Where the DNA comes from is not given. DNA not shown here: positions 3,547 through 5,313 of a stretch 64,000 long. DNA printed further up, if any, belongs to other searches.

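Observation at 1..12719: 12.7-kb co-directional redox cluster: two GMC flavoprotein oxidoreductases and two membrane-anchored di-heme CCP/MauG-like cytochromes, plus OYE, hydrolase and metallophosphoesterase genes. Candidate undescribed oxidase/quinol-peroxidase system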

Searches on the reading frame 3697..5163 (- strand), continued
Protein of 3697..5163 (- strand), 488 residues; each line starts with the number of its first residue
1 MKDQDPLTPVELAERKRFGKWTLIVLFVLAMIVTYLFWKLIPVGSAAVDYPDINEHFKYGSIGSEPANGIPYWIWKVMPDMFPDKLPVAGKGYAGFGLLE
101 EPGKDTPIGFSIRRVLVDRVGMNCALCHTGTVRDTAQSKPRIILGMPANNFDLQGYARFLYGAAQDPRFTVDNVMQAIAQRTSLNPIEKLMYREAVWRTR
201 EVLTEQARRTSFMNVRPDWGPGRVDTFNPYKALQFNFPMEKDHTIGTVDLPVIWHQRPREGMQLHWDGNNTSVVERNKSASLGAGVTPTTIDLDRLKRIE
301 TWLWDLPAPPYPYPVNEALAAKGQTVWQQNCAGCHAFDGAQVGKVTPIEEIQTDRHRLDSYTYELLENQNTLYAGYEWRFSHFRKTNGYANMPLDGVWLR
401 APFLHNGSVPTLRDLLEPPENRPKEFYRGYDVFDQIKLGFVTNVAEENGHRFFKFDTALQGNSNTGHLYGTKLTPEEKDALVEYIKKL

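Call 11: find_related_loci(query=A1, collection=genome_contigs, flank=10000)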
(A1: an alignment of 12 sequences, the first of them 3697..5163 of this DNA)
Query A1 (488 aa) in genome_contigs; peptide patterns used: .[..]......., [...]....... (x = any residue, [..] = any of these).
600 stretches matched a pattern (row limit reached: there are more); 598 encode a relative of the query (tblastn E <= 1e-3); the best 80 are kept; 80 distinct loci.
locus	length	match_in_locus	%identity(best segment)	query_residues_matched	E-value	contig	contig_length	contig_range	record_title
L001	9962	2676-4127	70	1-488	0e+0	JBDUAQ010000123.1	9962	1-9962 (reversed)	MAG: bacterium isolate cluster4_bin.195 NODE_18717_length_9962_cov_19.533764, whole genome shotgun sequence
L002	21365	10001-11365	65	35-488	0e+0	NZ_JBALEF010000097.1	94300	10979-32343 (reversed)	MAG: Nostoc sp. isolate P6447 bin 3 NODE_122_length_94300_cov_52.869349, whole genome shotgun sequence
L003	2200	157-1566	64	22-488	0e+0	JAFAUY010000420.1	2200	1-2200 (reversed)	MAG: Verrucomicrobiota bacterium isolate CP_BM_RX_22 BM_RX_k147_1642913, whole genome shotgun sequence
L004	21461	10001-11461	62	2-488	0e+0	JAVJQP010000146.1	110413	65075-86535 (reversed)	MAG: Coleofasciculus sp. D1-CHI-01 k141_22136, whole genome shotgun sequence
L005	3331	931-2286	65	35-485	0e+0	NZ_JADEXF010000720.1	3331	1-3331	Nostoc cf. edaphicum LEGE 07299 NODE_1030_length_3331_cov_1.95787, whole genome shotgun sequence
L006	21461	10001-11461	60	1-488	0e+0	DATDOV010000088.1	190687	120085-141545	MAG TPA_asm: Blastocatellia bacterium isolate SMAG_U7903 k141_2065631, whole genome shotgun sequence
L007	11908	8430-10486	62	10-488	0e+0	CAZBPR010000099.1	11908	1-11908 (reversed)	MAG TPA_asm: uncultured Dactylococcopsis sp. isolate SRP141376_co5_277 genome assembly, contig: NODE_13253_length_11908_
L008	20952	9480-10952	58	10-488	0e+0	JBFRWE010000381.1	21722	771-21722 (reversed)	MAG: Xenococcaceae cyanobacterium isolate 09_out_wi_poop_bin.12 09outWiPooB12_c_000002182615, whole genome shotgun seque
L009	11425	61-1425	65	35-488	0e+0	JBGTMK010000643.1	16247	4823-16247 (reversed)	MAG: Nostoc sp. isolate JTS-RE360 k141_5531792, whole genome shotgun sequence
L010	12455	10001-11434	53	21-488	9e-160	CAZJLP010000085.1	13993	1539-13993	MAG TPA_asm: uncultured Opitutaceae bacterium isolate binchicken_co174_45 genome assembly, contig: NODE_612_length_13993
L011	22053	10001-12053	53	41-488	4e-159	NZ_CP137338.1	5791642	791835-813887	Altericista sp. CCNU0014 chromosome, complete genome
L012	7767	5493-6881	55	48-488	2e-156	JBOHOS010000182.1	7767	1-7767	MAG: Nitrospiraceae bacterium isolate M3-S_concoct.bin.189 k127_968356, whole genome shotgun sequence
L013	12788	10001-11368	55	48-486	5e-156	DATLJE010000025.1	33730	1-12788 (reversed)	MAG TPA_asm: Luteimonas sp. isolate SMAG_U13688 k141_5551, whole genome shotgun sequence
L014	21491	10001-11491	50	12-488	8e-156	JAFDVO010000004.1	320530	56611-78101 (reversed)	MAG: Acidobacteria bacterium isolate SZAS-18 ACID-KAN-4__4__length-320530, whole genome shotgun sequence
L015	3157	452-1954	51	14-488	1e-163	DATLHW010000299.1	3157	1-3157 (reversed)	MAG TPA_asm: Burkholderiales bacterium isolate SMAG_U13650 k141_3014922, whole genome shotgun sequence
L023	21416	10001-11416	49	25-486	8e-151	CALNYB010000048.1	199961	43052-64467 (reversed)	MAG: Cyanobacteriota bacterium isolate HOU_bin.0041 genome assembly, contig: contig_14958, whole genome shotgun sequence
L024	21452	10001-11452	50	23-488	8e-150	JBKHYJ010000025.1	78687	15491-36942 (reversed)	MAG: Blastocatellia bacterium isolate NC_bin.3.orig k127_36984, whole genome shotgun sequence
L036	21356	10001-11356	51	48-488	1e-145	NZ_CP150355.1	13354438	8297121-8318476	Sorangium sp. So ce1000 chromosome, complete genome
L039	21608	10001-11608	45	1-488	1e-144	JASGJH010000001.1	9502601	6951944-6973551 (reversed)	MAG: Myxococcales bacterium isolate 5N416 JMF-2111-06-0005.ont.bin.416_0, whole genome shotgun sequence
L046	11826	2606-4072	57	2-488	0e+0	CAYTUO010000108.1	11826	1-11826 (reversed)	MAG TPA_asm: uncultured Pleurocapsa sp. isolate binchicken_co274_59 genome assembly, contig: NODE_13396_length_11826_cov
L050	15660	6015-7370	65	35-485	0e+0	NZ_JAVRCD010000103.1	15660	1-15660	MAG: Nostoc sp. DedQUE08 contig_103, whole genome shotgun sequence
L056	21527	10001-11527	47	4-488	2e-139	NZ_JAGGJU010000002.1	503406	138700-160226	Rhizobium halophytocola strain DSM 21600 Ga0454098_02, whole genome shotgun sequence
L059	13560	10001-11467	48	8-486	2e-137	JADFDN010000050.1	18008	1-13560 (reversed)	MAG: Thiobacillus sp. isolate QR_Bin.21 NODE_50_length_18008_cov_28.5735, whole genome shotgun sequence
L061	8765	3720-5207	45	7-488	4e-137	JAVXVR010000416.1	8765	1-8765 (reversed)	MAG: Acidobacteriota bacterium isolate BP_33 scaffold_3034072, whole genome shotgun sequence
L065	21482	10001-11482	46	44-488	7e-135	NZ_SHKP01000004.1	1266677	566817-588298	Rivibacter subsaxonicus strain DSM 19570 Ga0310521_101, whole genome shotgun sequence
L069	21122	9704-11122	60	21-488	0e+0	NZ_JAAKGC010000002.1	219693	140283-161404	Aetokthonos hydrillicola CCALA 1050 contig_2, whole genome shotgun sequence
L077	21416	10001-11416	45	14-488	5e-125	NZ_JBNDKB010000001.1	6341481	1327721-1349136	Pseudomonas sp. BS3782 TE3695 Ga0532274_01, whole genome shotgun sequence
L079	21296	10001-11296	45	55-488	1e-123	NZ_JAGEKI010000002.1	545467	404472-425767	Pseudomonas sp. NFXW11 NFXW11_2, whole genome shotgun sequence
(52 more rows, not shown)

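Call 14: find_encoding_contigs(protein=P0001, flank=10000, max_places=3)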
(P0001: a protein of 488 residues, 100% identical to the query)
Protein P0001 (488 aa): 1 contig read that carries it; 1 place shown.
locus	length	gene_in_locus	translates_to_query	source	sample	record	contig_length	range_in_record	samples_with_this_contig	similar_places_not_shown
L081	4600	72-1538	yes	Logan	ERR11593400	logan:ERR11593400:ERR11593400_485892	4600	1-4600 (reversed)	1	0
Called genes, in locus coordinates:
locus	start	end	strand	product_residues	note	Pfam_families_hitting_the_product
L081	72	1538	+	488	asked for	PF00034:Cytochrom_C (faint), PF13442:Cytochrome_CBB3 (faint), PF21419:RoxA-like_Cyt-c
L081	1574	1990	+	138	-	-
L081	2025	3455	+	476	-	PF00034:Cytochrom_C (faint), PF13442:Cytochrome_CBB3 (faint), PF21419:RoxA-like_Cyt-c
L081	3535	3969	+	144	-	-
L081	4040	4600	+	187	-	?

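Call 17: search_protein_families(library=pfam, proteins=[L008:5224-7371:-, L039:12096-13799:-, L036:7396-9828:+, L065:7634-9859:+, L079:5817-9299:+, L056:16309-18330:+, L023:3418-4236:-, L059:2216-4918:+, L069:13115-14755:+, L050:11385-12446:+], max_evalue=0.001)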
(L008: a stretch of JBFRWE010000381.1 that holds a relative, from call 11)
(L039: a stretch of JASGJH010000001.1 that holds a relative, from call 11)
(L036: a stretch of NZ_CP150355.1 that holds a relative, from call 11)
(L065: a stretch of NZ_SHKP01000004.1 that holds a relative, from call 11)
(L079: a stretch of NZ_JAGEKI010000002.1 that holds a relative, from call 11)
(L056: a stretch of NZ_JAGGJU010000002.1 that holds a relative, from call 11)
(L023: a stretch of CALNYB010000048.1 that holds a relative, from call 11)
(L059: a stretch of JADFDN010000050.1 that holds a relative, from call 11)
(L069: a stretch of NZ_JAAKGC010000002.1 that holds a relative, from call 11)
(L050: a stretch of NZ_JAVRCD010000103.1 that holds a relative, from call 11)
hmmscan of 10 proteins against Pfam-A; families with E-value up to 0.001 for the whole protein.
L008:5224-7371:- (715 aa): 0 families

L039:12096-13799:- (567 aa): 0 families

L036:7396-9828:+ (810 aa): 1 family
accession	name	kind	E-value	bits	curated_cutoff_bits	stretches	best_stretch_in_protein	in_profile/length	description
PF03098.20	An_peroxidase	-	1.7e-106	357.3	25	1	267-785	2-525/530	Animal haem peroxidase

L065:7634-9859:+ (741 aa): 0 families

L079:5817-9299:+ (1160 aa): 8 families
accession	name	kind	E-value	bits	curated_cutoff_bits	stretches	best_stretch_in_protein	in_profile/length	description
PF05199.19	GMC_oxred_C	-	5.6e-13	50.1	24.6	1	490-560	75-138/139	GMC oxidoreductase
PF00732.25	GMC_oxred_N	-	2.1e-12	47.7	23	1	95-303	14-201/218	GMC oxidoreductase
PF01266.30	DAO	-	4.9e-07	30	27.9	0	26-59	1-34/353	FAD dependent oxidoreductase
PF00561.26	Abhydrolase_1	-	7.9e-07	29.4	25.8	1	848-981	2-126/245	alpha/beta hydrolase fold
PF12697.13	Abhydrolase_6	-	2.5e-06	28.7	26.3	0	850-1138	2-207/217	Alpha/beta hydrolase family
PF07992.20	Pyr_redox_2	-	5.6e-05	23.1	26.1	0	25-59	1-35/291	Pyridine nucleotide-disulphide oxidoreductase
PF00890.30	FAD_binding_2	-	0.00022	21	20.4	1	26-58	1-33/414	FAD binding domain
PF12831.13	FAD_oxidored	-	0.00067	19.5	27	0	26-57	1-32/416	FAD dependent oxidoreductase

L056:16309-18330:+ (673 aa): 4 families
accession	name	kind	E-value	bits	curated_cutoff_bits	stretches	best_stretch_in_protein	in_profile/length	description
PF05199.19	GMC_oxred_C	-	2.9e-30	106.1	24.6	1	521-656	2-139/139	GMC oxidoreductase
PF00732.25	GMC_oxred_N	-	2.2e-21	77.1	23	1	71-424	2-217/218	GMC oxidoreductase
PF13450.12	NAD_binding_8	-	4.6e-05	24.1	21.9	1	74-104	1-31/68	NAD(P)-binding Rossmann-like domain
PF01266.30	DAO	-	0.00055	20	27.9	0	71-102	1-32/353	FAD dependent oxidoreductase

L023:3418-4236:- (272 aa): 4 families
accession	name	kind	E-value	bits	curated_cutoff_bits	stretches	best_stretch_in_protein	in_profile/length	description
PF00106.31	adh_short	-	3.7e-54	183.6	26.6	1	13-203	1-190/195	short chain dehydrogenase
PF13561.12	adh_short_C2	-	2.7e-31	109.4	27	1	19-208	1-189/236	Enoyl-(Acyl carrier protein) reductase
PF08659.16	KR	-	2e-17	64.2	22.6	1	14-178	2-165/180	KR domain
PF01370.27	Epimerase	-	7.3e-07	29.3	20.9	1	15-179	1-159/240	NAD dependent epimerase/dehydratase family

L059:2216-4918:+ (900 aa): 1 family
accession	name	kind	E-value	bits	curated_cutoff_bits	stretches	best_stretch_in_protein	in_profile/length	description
PF01734.28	Patatin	-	2.1e-05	25.3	27.7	1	38-85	1-46/191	Patatin-like phospholipase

L069:13115-14755:+ (546 aa): 1 family
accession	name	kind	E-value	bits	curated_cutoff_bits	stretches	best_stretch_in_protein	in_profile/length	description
PF00305.24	Lipoxygenase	-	5.8e-61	207.3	23.6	1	100-529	190-656/673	Lipoxygenase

L050:11385-12446:+ (353 aa): 3 families
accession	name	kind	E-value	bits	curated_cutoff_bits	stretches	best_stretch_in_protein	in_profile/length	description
PF03435.24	Sacchrp_dh_NADP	-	5.5e-12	46.6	25.1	1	8-126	1-128/129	Saccharopine dehydrogenase NADP binding domain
PF13460.12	NAD_binding_10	-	3.2e-06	27.6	27.2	1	12-92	1-85/184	NAD(P)H-binding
PF01370.27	Epimerase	-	0.00014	21.8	20.9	1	8-79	1-73/240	NAD dependent epimerase/dehydratase family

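Call 23: search_dna_similar(query=window:3697-5163:-, collection=plasmids, mode=protein, max_rows=30)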
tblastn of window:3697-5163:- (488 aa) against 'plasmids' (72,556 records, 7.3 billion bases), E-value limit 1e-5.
Records with a match: 192; places in all: 222; records where one place covers at least 80% of the query: 140.
Best place of each record, by identity: <60% 192.
By first word of the organism name: Ralstonia 127; Rhizobium 32; Bradyrhizobium 11; Sinorhizobium 8; Methylobacterium 4; Paracoccus 4; Azospirillum 2; Qingshengfaniella 1; Ruegeria 1; Geminocystis 1; and 1 more.
By predicted mobility (MOB-suite, as given by PLSDB): mobilizable 103; non-mobilizable 55; conjugative 34.
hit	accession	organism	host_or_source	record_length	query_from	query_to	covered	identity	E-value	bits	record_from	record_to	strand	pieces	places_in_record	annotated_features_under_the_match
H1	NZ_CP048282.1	Rhizobium leguminosarum bv. viciae 248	Fava bean,whole organism,nodules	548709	2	488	100%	48.0%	1e-134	436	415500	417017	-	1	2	hypothetical protein (x2)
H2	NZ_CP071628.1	Rhizobium leguminosarum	lentil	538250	2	488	100%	48.0%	2e-134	436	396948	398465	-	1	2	cytochrome c | hypothetical protein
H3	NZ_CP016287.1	Rhizobium leguminosarum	Vavilovia formosa,cell culture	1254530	2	488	100%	48.0%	3e-134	435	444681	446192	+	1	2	record has no annotation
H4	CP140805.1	Rhizobium johnstonii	Trifolium pratense,whole organism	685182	2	488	99%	48.1%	5e-114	438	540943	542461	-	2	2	hypothetical protein (x3)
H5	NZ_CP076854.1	Rhizobium sp. WYJ-E13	Curcuma wenyujin Y.H. Chen et C. ...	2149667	1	488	100%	47.6%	2e-138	447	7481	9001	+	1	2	none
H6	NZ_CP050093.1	Rhizobium leguminosarum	Trifolium pratense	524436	2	488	100%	47.6%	2e-133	433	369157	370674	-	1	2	cytochrome c | hypothetical protein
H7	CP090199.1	Rhizobium leguminosarum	Trifolium ambiguum,Cell culture,nodule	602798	2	488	100%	47.6%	3e-131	426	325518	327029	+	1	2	cytochrome c | hypothetical protein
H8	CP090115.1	Rhizobium leguminosarum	Trifolium ambiguum,Cell culture,Plant ...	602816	2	488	100%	47.6%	3e-131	426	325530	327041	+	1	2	cytochrome c | hypothetical protein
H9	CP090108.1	Rhizobium leguminosarum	Trifolium ambiguum,Cell culture,Plant ...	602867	2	488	100%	47.6%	3e-131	426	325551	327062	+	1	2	cytochrome c | hypothetical protein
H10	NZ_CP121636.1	Rhizobium leguminosarum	Trifolium ambiguum,cell culture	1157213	2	488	100%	47.6%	3e-131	426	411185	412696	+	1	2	record has no annotation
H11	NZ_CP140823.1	Rhizobium johnstonii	Trifolium pratense,whole organism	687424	2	488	100%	47.4%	1e-133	433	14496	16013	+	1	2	cytochrome c | hypothetical protein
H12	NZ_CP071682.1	Rhizobium ruizarguesonis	lentil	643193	2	488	100%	47.4%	3e-133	432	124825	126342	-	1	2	cytochrome c (x2)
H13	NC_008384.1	Rhizobium johnstonii 3841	-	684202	2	488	100%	47.4%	1e-132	430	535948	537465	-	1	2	hypothetical protein (x2)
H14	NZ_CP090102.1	Rhizobium leguminosarum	Trifolium pratense,Cell culture,Plant ...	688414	2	488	100%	47.4%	1e-132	430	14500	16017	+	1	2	hypothetical protein (x2)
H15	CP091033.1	Sinorhizobium sp. B11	soybean,TY,soil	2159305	2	488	100%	47.2%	1e-133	434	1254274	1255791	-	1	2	cytochrome c | hypothetical protein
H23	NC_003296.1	Ralstonia pseudosolanacearum GMI1000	-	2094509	25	488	95%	42.8%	7e-112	370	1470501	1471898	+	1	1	none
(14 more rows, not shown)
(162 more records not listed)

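Call 24: get_annotated_region(hit=H13, flank=9000)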
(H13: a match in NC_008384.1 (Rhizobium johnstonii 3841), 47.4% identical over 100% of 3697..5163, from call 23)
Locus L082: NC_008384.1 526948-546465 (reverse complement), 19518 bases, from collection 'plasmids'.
description: Rhizobium johnstonii 3841 plasmid pRL11, complete sequence
organism: Rhizobium johnstonii 3841 (NCBI taxid 216596)
taxonomy: Bacteria; Pseudomonadota; Alphaproteobacteria; Hyphomicrobiales; Rhizobiaceae; Rhizobium; Rhizobium johnstonii; Rhizobium johnstonii 3841
host: -; source: -; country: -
typing (MOB-suite, as given by PLSDB): conjugative; relaxase MOBQ; mating-pair formation MPF_T
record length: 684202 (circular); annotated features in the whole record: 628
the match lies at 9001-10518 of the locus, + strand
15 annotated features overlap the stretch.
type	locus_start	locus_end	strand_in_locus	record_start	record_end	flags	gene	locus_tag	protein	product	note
CDS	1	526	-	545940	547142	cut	-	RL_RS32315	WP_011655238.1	ROK family transcriptional regulator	GO:0006355 - regulation of DNA-templated transcription [Evidence IEA]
CDS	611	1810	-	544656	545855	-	-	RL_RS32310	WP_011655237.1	MFS transporter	-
CDS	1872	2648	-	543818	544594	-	-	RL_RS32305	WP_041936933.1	SDR family oxidoreductase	-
CDS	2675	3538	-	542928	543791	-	-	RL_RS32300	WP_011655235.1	MurR/RpiR family transcriptional regulator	GO:0006355 - regulation of DNA-templated transcription [Evidence IEA]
CDS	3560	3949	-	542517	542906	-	-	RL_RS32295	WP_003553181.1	RidA family protein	-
CDS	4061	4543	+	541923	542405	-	-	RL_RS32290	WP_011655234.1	hypothetical protein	-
CDS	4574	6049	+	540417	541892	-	-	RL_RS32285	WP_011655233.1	M81 family metallopeptidase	-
CDS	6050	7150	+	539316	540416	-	-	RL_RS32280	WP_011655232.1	D-TA family PLP-dependent enzyme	-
CDS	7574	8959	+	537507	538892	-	-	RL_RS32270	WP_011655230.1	NADH:flavin oxidoreductase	-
CDS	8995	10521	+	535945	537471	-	-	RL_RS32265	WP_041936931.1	hypothetical protein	-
CDS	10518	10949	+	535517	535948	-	-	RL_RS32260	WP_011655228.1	hypothetical protein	-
CDS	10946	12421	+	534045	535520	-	-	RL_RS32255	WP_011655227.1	hypothetical protein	-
CDS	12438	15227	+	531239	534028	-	-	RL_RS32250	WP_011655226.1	hypothetical protein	-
CDS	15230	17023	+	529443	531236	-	-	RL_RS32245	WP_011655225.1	GMC family oxidoreductase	-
CDS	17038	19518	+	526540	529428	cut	-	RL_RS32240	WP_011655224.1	patatin-like phospholipase family protein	GO:0006629 - lipid metabolic process [Evidence IEA]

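Call 25: get_annotated_region(hit=H23, flank=9000)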
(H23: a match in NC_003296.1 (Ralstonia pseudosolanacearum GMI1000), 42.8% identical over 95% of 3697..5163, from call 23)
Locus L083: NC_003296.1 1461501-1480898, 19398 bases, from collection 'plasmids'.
description: Ralstonia pseudosolanacearum GMI1000 plasmid pGMI1000MP, complete sequence
organism: Ralstonia pseudosolanacearum GMI1000 (NCBI taxid 267608)
taxonomy: Bacteria; Pseudomonadota; Betaproteobacteria; Burkholderiales; Burkholderiaceae; Ralstonia; Ralstonia pseudosolanacearum; Ralstonia pseudosolanacearum GMI1000
host: -; source: -; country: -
typing (MOB-suite, as given by PLSDB): mobilizable; relaxase MOBP
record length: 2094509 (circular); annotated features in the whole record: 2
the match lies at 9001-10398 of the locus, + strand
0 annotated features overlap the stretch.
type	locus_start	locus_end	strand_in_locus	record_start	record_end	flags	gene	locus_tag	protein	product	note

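Call 31: find_encoding_contigs(protein=P0003, flank=10000, max_places=2)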
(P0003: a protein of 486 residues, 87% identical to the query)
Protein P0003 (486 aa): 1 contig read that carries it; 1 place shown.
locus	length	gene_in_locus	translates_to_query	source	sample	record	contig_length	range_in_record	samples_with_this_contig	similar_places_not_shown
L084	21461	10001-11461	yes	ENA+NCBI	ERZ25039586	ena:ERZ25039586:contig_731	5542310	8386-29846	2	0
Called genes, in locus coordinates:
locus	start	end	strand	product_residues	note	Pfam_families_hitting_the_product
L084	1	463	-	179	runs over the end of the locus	PF00011:HSP20, PF17886:ArsA_HSP20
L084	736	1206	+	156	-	PF01047:MarR (weak), PF13404:HTH_AsnC-type, PF13412:HTH_24, PF01037:AsnC_trans_reg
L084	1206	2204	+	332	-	PF00892:EamA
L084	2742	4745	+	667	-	PF00149:Metallophos (weak)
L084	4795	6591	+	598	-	PF00732:GMC_oxred_N (faint), PF01266:DAO (weak), PF07992:Pyr_redox_2 (faint), PF13450:NAD_binding_8 (weak), PF05199:GMC_oxred_C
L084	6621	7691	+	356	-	PF00561:Abhydrolase_1 (weak)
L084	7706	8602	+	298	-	PF06314:ADC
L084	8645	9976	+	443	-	PF00724:Oxidored_FMN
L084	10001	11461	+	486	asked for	PF00034:Cytochrom_C (faint), PF13442:Cytochrome_CBB3 (faint), PF21419:RoxA-like_Cyt-c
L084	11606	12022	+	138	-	-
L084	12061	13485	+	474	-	PF00034:Cytochrom_C (faint), PF13442:Cytochrome_CBB3 (faint), PF21419:RoxA-like_Cyt-c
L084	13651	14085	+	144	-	-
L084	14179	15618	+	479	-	PF00149:Metallophos (faint)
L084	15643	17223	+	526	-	PF00732:GMC_oxred_N, PF05199:GMC_oxred_C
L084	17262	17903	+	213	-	-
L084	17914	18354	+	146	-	-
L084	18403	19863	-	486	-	PF00924:MS_channel_2nd, PF21082:MS_channel_3rd, PF00027:cNMP_binding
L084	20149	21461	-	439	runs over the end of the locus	PF01566:Nramp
